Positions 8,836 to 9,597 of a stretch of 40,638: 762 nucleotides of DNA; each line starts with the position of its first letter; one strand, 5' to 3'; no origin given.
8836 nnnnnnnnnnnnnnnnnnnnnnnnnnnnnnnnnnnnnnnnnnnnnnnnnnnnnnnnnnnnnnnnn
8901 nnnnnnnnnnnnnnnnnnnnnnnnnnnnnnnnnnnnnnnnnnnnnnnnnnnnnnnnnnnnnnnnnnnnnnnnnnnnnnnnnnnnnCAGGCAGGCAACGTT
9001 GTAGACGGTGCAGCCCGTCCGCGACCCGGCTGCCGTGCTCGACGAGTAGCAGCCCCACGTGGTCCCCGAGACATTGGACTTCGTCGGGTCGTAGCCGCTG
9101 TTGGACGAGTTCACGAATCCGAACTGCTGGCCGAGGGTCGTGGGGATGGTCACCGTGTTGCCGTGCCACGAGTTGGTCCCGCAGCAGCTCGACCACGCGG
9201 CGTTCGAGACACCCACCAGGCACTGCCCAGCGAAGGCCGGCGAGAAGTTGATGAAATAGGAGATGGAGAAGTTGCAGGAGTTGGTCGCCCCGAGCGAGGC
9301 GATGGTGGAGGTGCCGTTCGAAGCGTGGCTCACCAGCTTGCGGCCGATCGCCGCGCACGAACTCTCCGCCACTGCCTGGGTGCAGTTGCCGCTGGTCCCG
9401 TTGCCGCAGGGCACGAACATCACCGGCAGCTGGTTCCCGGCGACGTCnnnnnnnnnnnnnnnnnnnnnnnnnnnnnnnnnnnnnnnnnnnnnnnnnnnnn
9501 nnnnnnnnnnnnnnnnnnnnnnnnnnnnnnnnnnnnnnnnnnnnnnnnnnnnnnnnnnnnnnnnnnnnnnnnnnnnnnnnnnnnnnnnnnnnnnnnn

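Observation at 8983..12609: Lipoprotein built from 12 near-identical ~85-aa two-cysteine beta-sandwich repeats plus a Cys-rich C-terminal domain, immediately upstream of a secreted GH13 amylase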

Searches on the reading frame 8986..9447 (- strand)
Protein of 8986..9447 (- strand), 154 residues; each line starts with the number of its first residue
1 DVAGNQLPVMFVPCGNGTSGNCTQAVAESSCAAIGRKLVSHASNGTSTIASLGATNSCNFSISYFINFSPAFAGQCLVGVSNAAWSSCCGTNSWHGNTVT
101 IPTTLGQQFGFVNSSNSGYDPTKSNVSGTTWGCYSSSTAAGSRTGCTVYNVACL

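Call 12: find_homologous_proteins(query=window:8986-9447:-)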
Query window:8986-9447:- (154 aa): 18 proteins with E <= 0.001 among 80 candidates.
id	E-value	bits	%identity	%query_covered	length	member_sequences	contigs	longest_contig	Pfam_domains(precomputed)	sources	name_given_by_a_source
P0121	2.4e-58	215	67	99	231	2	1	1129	-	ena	-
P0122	6.4e-57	210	66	99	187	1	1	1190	-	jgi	jgi:hypothetical protein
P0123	3.3e-55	204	63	99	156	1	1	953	-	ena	-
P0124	9.7e-55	203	65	99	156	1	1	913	-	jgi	jgi:hypothetical protein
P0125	2.0e-53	199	62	99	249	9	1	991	PF04885.20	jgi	jgi:hypothetical protein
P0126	9.3e-53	197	62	99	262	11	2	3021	PF04885.20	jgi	jgi:hypothetical protein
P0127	2.1e-52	195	62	99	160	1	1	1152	-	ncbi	ncbi:MAG: hypothetical protein ACK4N5_25020, partial [Myxococcales bacterium]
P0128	3.4e-52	195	62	99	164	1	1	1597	-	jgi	jgi:hypothetical protein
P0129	3.7e-52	195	61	99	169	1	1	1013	-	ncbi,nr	ncbi:MAG: hypothetical protein KC656_35760, partial [Myxococcales bacterium]|nr:hypothetical protein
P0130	5.0e-52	194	59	99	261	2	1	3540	PF04885.20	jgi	jgi:hypothetical protein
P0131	9.5e-50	187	61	95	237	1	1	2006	-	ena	-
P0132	4.0e-44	168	63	83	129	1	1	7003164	-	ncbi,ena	-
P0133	1.3e-40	157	56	97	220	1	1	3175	PF27506.1,PF12662.14,PF12947.14,PF12946.14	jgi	jgi:hypothetical protein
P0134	4.8e-35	139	68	64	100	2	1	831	-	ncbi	-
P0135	1.3e-34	138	59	75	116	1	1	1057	-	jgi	jgi:hypothetical protein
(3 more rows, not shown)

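Call 18: search_protein_families(library=pfam, proteins=[window:8986-9447:-, P0126, P0133, P0121], max_evalue=10)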
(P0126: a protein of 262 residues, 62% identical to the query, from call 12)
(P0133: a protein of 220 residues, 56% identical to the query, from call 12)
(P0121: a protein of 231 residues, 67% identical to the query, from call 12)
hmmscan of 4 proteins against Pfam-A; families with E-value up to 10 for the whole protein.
window:8986-9447:- (154 aa): 0 families

P0126 (262 aa): 1 family
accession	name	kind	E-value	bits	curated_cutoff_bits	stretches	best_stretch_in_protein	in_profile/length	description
PF04885.19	Stig1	-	4e-07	30.8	24.1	2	53-101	35-83/85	Stigma-specific STIG1-like protein family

P0133 (220 aa): 8 families
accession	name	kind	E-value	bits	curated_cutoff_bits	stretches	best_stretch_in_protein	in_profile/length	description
PF12947.13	EGF_3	-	4.9e-12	46.3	28.5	2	19-55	1-36/36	EGF domain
PF12662.13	cEGF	-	5.8e-10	39.3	26.6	2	40-58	2-22/24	Complement Clr-like EGF-like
PF12946.13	EGF_MSP1_1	-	1.3e-05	25.5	27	1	25-55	6-36/37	MSP1 EGF domain 1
PF00008.33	EGF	-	5.1e-05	23.9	21.5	1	19-51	1-31/32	EGF-like domain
PF07645.21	EGF_CA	-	0.00013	22.5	27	1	16-55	2-43/43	Calcium-binding EGF domain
PF14670.12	FXa_inhibition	-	0.0066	17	33.4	1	24-55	6-36/36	Coagulation Factor Xa inhibitory site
PF12661.13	hEGF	-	0.075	14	29.3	1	26-48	1-22/22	Human growth factor-like EGF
PF06247.17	Plasmod_Pvs28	-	1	9.9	26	1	25-56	6-41/41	Pvs28 EGF domain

P0121 (231 aa): 1 family
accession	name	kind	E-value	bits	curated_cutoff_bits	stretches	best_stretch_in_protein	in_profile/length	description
PF12662.13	cEGF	-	0.22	11.8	26.6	1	53-66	5-20/24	Complement Clr-like EGF-like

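Call 21: find_encoding_contigs(protein=P0132, flank=10000, max_places=3)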
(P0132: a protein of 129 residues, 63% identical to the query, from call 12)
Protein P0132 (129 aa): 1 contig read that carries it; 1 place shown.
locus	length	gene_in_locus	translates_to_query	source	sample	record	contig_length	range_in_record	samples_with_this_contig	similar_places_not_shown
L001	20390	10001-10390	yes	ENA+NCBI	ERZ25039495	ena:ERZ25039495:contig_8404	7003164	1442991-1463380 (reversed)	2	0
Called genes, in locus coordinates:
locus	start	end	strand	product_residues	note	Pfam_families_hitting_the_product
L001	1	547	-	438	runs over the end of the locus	PF05048:NosD, PF13229:Beta_helix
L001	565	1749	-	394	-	PF01053:Cys_Met_Meta_PP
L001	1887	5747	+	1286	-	PF00069:Pkinase, PF07714:PK_Tyr_Ser-Thr, PF13191:AAA_16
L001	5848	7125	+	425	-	PF00004:AAA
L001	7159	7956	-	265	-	-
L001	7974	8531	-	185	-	-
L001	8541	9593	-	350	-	PF20325:DUF6620 (weak)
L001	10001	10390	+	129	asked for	-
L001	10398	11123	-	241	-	PF14014:DUF4230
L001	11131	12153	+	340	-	PF00199:Catalase (faint)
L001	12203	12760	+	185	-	-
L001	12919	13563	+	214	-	PF25213:HVO_A0261_N (weak), PF01047:MarR (weak), PF12802:MarR_2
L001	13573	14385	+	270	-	PF00378:ECH_1, PF16113:ECH_2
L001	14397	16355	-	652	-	PF13188:PAS_8, PF08448:PAS_4, PF00989:PAS, PF08448:PAS_4, PF13426:PAS_9, PF00512:HisKA, PF02518:HATPase_c, PF00072:Response_reg, +1 more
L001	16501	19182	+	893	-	PF03193:RsgA_GTPase (faint), PF13191:AAA_16 (weak), PF00005:ABC_tran (faint), PF00004:AAA (weak), PF07724:AAA_2, PF07728:AAA_5 (weak), PF10431:ClpB_D2-small, PF03462:PCRF, +4 more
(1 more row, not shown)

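Call 25: predict_structure(alignment_id=A1)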
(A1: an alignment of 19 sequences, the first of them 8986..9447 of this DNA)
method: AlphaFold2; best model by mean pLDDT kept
length: 154 residues; sequences in the alignment: 19
mean_pLDDT: 94.6   pTM: 0.90
mean pLDDT of the five models: 94.6, 93.1, 92.1, 88.4, 85.9
residues with pLDDT >= 90: 136; 70-90: 18; 50-70: 0; < 50: 0
segments of 3 or more residues with pLDDT < 50: none
pLDDT, mean of each block of 10 residues (from residue 1): 92 96 97 98 93 88 96 97 90 96 97 93 95 95 95 98
secondary structure, 60 per line:
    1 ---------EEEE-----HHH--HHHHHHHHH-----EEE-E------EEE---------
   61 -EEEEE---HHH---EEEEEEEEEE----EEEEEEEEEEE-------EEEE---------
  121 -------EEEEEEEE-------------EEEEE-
elements in order: E10-13 H24-32 E38-40 E49-51 E62-66 E76-85 E90-100 E108-111 E128-135 E149-153

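Call 44: search_protein_representatives(alignment_id=A1)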
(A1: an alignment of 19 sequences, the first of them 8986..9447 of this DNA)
Query: 19 sequences, 184 profile positions. Proteins with E-value up to 0.001 (for the whole library): 69; up to 1e-10: 63; up to 1e-30: 52. The best 69 are listed.
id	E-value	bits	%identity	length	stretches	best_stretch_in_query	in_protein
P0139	4.2e-104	362.7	-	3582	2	14-183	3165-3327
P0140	1.8e-79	282.4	-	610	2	26-184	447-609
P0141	8.1e-74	263.9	-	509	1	12-184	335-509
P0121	1.7e-73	262.9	-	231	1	10-184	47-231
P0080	1.2e-71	256.8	-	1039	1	9-184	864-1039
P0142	2.0e-70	252.9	-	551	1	13-184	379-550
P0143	5.5e-70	251.4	-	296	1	17-184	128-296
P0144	2.4e-69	249.4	-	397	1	17-184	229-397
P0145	6.3e-65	234.9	-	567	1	17-184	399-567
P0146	9.8e-65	234.3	-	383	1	12-184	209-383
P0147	2.4e-64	233.1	-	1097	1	16-183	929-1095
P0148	2.0e-63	230.0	-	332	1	20-184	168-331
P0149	5.7e-63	228.6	-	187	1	6-183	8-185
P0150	7.9e-63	228.1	-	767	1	19-184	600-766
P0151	4.3e-62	225.7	-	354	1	5-183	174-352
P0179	9.8e-48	178.9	-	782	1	7-183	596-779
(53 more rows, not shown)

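Call 47: search_protein_families(library=pfam, alignment_id=A3, max_evalue=0.001)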
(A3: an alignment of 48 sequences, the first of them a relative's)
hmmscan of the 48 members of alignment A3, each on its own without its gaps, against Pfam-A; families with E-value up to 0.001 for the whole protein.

A. member 1, P0139 (3582 aa): 2 families
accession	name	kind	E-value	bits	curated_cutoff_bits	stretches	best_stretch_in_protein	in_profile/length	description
PF02010.21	REJ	-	1.7e-15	57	25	3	895-1004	247-358/452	REJ domain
PF17963.7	Big_9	-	0.0002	22.6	23.6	1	2728-2817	1-88/89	Bacterial Ig domain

B. families by the number of members that match (of 48 scanned): 25 families
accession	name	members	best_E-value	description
PF11617.13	Cu-binding_MopE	4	1.5e-92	Putative metal-binding motif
PF04885.19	Stig1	4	5.3e-23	Stigma-specific STIG1-like protein family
PF14289.11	DUF4369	3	2e-17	Domain of unknown function (DUF4369)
PF17957.7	Big_7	3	5.8e-10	Bacterial Ig domain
PF16820.11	PKD_3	3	3.9e-09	PKD-like domain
PF04964.19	Flp_Fap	3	2.2e-06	Flp/Fap pilin component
PF12947.13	EGF_3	2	5.2e-47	EGF domain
PF07645.21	EGF_CA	2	3.4e-25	Calcium-binding EGF domain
PF12662.13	cEGF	2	1e-22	Complement Clr-like EGF-like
PF19077.6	Big_13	2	8e-22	Bacterial Ig-like domain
PF12946.13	EGF_MSP1_1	2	1.6e-17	MSP1 EGF domain 1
PF00008.33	EGF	2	3e-15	EGF-like domain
PF21027.3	Sde0182_C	2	2.3e-10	Cellulose-binding protein Sde0182, C-terminal domain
PF06247.17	Plasmod_Pvs28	2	7.1e-06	Pvs28 EGF domain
PF02368.24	Big_2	1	2.6e-37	Bacterial Ig-like domain (group 2)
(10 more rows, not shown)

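Call 54: fold_search(model_id=the predicted structure, library=pdb)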
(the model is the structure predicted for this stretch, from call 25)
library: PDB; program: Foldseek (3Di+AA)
matches with E <= 10: 57; with E <= 0.001: 0
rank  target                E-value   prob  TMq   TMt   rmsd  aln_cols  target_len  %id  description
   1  1egi_A                1.2e+00  0.04  0.25  0.28  19.2       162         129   15  STRUCTURE OF A C-TYPE CARBOHYDRATE-RECOGNITION DOMAIN (CRD-4) FROM THE MACROPHAGE MANNOSE RECEPTOR (released 2000-08-30)
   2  2ls8_MODEL_1_A        1.6e+00  0.03  0.23  0.24  13.2       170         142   11  Solution structure of human C-type lectin domain family 4 member D (released 2012-05-09)
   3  1egg_A                2.0e+00  0.03  0.25  0.28  18.5       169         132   15  STRUCTURE OF A C-TYPE CARBOHYDRATE-RECOGNITION DOMAIN (CRD-4) FROM THE MACROPHAGE MANNOSE RECEPTOR (released 2000-08-30)
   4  8xhs                  2.6e+00  0.02  0.11  0.04   7.8        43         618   16  Cryo-EM structure of free-state KmAgo (released 2024-12-25)
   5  3whd_A                2.8e+00  0.02  0.20  0.21  14.8       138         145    9  C-type lectin, human MCL (released 2013-10-23)
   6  6bsi_B                2.8e+00  0.01  0.10  0.05   9.9        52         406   10  Structure of HIV-1 RT complexed with an RNA/DNA hybrid containing the polypurine-tract sequence (released 2018-01-03)
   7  2jle_B                3.6e+00  0.01  0.09  0.05   9.9        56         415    7  Novel indazole nnrtis created using molecular template hybridization based on crystallographic overlays (released 2009-08-04)
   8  5z6p_A                3.8e+00  0.04  0.27  0.08   7.6       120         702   11  The crystal structure of an agarase, AgWH50C (released 2019-01-02)
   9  5z6p_B                3.8e+00  0.01  0.17  0.06  13.2       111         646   17  The crystal structure of an agarase, AgWH50C (released 2019-01-02)
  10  2pf5_D                4.3e+00  0.06  0.30  0.44   8.5       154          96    8  Crystal Structure of the Human TSG-6 Link Module (released 2007-06-26)
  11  6xj9_B                4.6e+00  0.01  0.18  0.06  13.2       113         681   11  Structure of PfGH50B (released 2020-09-16)
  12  6xj9_A                4.9e+00  0.04  0.28  0.08   6.5       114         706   10  Structure of PfGH50B (released 2020-09-16)
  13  1ikv_B                4.9e+00  0.02  0.12  0.05   8.5        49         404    8  K103N Mutant HIV-1 Reverse Transcriptase in Complex with Efivarenz (released 2001-06-06)
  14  2rki_B                4.9e+00  0.01  0.09  0.05   8.6        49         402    8  Crystal Structure of HIV-1 Reverse Transcriptase (RT) in Complex with a triazole derived NNRTI (released 2008-04-22)
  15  8vbc_B                5.2e+00  0.01  0.10  0.06   7.9        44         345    9  Kinetic intermediate states of HIV-1 RT DNA synthesis captured by cryo-EM (released 2024-12-11)
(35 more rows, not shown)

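Call 60: search_solved_structures(query=A1, max_evalue=10)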
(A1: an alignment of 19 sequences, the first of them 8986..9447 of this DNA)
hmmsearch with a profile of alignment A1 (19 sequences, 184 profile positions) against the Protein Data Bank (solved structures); distinct sequences matched with E-value up to 10: 2.
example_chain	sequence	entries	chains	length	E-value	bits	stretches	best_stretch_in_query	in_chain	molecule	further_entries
8dc2_A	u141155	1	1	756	0.16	15.2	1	117-157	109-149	CasLambda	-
4eht_A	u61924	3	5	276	0.29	14.3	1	17-77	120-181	Activator of 2-hydroxyisocaproyl-CoA dehydratase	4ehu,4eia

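Call 65: find_encoding_contigs(protein=P0179, flank=8000, max_places=2)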
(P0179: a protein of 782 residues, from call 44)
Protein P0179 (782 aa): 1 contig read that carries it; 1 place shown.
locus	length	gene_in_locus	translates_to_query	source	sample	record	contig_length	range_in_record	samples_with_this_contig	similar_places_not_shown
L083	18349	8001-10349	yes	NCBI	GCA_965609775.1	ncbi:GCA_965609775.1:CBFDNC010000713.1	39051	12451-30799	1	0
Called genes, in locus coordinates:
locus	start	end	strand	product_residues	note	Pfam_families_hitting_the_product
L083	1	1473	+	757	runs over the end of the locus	PF04932:Wzy_C, PF14559:TPR_19 (faint)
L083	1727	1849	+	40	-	-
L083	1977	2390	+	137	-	-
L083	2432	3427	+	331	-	PF14300:DMP19 (weak)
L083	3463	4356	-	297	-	PF07676:PD40 (faint), PF26549:Tricorn_N (faint)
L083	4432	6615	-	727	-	PF00069:Pkinase, PF07714:PK_Tyr_Ser-Thr, PF03109:ABC1, PF07714:PK_Tyr_Ser-Thr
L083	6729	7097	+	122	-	-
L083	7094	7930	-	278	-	PF00561:Abhydrolase_1, PF12146:Hydrolase_4, PF12697:Abhydrolase_6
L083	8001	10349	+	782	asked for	PF14289:DUF4369 (faint)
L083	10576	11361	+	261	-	PF01507:PAPS_reduct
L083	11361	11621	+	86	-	PF00009:GTP_EFTU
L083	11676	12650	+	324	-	PF00009:GTP_EFTU, PF22594:GTP-eEF1A_C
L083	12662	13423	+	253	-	-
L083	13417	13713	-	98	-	-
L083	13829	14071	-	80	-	PF01402:RHH_1 (weak), PF19891:DUF6364 (weak)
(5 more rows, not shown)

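Call 66: find_encoding_contigs(protein=P0142, flank=8000, max_places=2)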
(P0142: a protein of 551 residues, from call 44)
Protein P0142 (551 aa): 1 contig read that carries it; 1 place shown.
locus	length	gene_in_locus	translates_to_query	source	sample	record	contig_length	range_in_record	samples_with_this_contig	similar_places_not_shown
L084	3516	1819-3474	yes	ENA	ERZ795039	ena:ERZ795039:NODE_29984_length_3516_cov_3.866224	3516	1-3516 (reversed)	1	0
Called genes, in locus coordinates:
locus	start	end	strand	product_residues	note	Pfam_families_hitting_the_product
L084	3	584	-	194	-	?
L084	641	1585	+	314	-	PF00126:HTH_1, PF03466:LysR_substrate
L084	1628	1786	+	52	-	-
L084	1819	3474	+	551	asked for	PF14289:DUF4369 (faint)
